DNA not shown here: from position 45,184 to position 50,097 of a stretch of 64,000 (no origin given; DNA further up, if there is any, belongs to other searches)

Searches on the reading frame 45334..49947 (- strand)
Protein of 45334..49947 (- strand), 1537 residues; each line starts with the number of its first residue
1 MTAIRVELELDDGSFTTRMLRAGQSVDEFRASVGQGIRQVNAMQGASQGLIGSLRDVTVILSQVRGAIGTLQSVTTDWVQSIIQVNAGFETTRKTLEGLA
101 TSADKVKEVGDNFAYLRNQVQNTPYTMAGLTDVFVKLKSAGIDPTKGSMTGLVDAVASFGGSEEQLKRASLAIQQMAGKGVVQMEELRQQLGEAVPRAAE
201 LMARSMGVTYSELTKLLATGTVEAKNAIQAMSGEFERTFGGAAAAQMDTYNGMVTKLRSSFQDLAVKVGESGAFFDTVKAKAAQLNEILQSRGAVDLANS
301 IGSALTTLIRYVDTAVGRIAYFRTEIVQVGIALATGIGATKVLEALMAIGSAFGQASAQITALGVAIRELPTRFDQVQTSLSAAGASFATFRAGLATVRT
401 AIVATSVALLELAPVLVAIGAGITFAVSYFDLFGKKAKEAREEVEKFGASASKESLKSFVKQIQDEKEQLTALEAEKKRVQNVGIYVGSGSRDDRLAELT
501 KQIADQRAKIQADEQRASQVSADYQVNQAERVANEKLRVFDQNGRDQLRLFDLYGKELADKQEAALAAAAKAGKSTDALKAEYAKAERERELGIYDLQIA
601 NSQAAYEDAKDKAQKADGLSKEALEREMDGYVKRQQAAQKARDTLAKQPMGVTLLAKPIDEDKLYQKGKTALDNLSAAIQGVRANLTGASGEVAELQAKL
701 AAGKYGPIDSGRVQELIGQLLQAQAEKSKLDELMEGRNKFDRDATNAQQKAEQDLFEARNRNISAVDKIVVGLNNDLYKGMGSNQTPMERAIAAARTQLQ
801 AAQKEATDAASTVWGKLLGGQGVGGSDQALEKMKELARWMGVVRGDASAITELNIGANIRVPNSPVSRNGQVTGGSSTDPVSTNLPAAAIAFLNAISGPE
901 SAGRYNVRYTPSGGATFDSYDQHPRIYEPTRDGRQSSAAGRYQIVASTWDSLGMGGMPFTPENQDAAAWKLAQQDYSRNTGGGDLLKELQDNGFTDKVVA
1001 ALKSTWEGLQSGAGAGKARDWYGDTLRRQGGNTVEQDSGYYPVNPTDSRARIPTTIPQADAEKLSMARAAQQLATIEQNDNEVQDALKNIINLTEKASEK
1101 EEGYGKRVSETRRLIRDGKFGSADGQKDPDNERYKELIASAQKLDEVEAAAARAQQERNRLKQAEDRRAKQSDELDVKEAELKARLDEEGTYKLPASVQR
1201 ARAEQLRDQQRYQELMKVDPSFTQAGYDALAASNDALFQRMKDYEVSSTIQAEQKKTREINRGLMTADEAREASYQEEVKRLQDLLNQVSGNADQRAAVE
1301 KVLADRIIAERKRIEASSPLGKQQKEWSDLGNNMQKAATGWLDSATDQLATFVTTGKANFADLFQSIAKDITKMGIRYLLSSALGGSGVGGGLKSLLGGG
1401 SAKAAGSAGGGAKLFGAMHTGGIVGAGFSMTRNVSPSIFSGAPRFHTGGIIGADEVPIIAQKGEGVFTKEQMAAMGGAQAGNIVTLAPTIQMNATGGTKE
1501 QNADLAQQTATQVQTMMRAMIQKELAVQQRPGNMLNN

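Call 73: search_protein_families(library=phrogs, proteins=[window:45334-49947:-], max_evalue=0.00001)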
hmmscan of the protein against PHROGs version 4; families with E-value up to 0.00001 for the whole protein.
window:45334-49947:- (1537 aa): 13 families
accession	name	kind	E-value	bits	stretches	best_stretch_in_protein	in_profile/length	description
phrog_1768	-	lysis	1.1e-125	422.1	2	37-854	33-862/1577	endolysin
phrog_1292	-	tail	5.6e-82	277.1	2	12-694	199-901/1523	tail length tape measure protein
phrog_2335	-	tail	4.4e-50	171.7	2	155-765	566-1151/1536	tail length tape measure protein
phrog_24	-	tail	1.9e-22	80.3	1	946-1536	500-1052/1151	tail length tape measure protein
phrog_1716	-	tail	1.1e-20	74.8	1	1079-1536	495-926/943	tail length tape measure protein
phrog_16017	-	unknown function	3.7e-20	72.4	1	16-508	194-660/1234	-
phrog_339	-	tail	6.6e-18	65.4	1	1066-1537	635-1117/1123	tail length tape measure protein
phrog_12798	-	tail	8.9e-15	55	1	83-436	70-394/1031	tail length tape measure protein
phrog_973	-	tail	1.1e-14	54.3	1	28-377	74-432/1465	tail length tape measure protein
phrog_18891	-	tail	2.4e-11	43.3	1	149-648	336-799/1191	tail length tape measure protein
phrog_9807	-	tail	7.4e-11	41.2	1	154-369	406-631/1972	tail length tape measure protein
phrog_23940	-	tail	3.6e-10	40.6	1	1347-1474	206-321/353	tail length tape measure protein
phrog_1293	-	tail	3.4e-07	29.5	1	340-534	528-724/1424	tail length tape measure protein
